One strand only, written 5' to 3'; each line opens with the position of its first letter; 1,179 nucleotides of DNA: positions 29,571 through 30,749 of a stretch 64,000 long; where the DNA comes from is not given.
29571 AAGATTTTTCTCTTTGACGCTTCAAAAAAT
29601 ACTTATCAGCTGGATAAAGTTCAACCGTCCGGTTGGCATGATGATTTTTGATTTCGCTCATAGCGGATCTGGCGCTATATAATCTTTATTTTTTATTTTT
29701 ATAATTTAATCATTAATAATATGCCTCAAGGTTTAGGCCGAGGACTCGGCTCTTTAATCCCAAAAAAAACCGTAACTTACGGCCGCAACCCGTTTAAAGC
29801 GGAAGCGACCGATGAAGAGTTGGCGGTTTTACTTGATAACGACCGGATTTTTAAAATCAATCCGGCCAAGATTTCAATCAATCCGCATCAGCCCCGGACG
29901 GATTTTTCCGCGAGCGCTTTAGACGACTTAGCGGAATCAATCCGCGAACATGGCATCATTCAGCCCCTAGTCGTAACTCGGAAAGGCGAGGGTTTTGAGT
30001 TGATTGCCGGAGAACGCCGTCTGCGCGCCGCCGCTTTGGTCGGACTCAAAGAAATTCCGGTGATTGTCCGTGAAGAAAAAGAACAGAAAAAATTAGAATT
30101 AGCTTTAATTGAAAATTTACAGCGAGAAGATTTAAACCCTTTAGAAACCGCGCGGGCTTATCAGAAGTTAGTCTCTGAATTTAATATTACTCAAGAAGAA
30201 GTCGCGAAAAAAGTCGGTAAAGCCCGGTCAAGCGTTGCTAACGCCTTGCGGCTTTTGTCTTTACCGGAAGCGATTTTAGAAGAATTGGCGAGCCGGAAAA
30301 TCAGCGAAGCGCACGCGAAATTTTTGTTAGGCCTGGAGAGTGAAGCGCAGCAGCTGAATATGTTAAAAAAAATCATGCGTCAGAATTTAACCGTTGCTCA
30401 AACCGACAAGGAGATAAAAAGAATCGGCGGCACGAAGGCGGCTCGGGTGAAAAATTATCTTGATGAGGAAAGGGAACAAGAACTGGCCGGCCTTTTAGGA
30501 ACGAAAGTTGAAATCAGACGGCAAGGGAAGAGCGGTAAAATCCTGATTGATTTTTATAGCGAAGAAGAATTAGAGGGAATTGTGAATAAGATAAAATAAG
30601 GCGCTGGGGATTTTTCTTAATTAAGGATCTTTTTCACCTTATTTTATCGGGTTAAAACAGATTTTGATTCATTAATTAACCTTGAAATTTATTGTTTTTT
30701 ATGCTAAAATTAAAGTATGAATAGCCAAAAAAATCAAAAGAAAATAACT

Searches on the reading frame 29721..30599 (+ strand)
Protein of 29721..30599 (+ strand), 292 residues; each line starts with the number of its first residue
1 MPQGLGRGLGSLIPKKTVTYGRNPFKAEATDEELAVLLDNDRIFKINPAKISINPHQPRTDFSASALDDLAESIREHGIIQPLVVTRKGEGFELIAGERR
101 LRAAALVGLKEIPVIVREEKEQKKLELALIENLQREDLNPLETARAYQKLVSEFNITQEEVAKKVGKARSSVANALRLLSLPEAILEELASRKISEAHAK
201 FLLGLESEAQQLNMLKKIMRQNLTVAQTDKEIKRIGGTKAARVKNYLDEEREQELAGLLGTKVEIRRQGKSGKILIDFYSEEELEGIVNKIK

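Call 79: search_protein_families(library=pfam, proteins=[window:29721-30599:+], max_evalue=0.00001)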
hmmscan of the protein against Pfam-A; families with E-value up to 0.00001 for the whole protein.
window:29721-30599:+ (292 aa): 3 families
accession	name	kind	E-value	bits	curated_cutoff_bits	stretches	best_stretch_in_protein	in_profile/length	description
PF17762.8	HTH_ParB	-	2.7e-35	121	22.6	1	136-235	1-100/102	ParB HTH domain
PF02195.25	ParB_N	-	1e-29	102.8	26.3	1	43-134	3-95/95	ParB N-terminal domain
PF23552.2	ParB_C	-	1.9e-09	37.3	23.8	1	251-292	8-50/50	ParB dimerisation domain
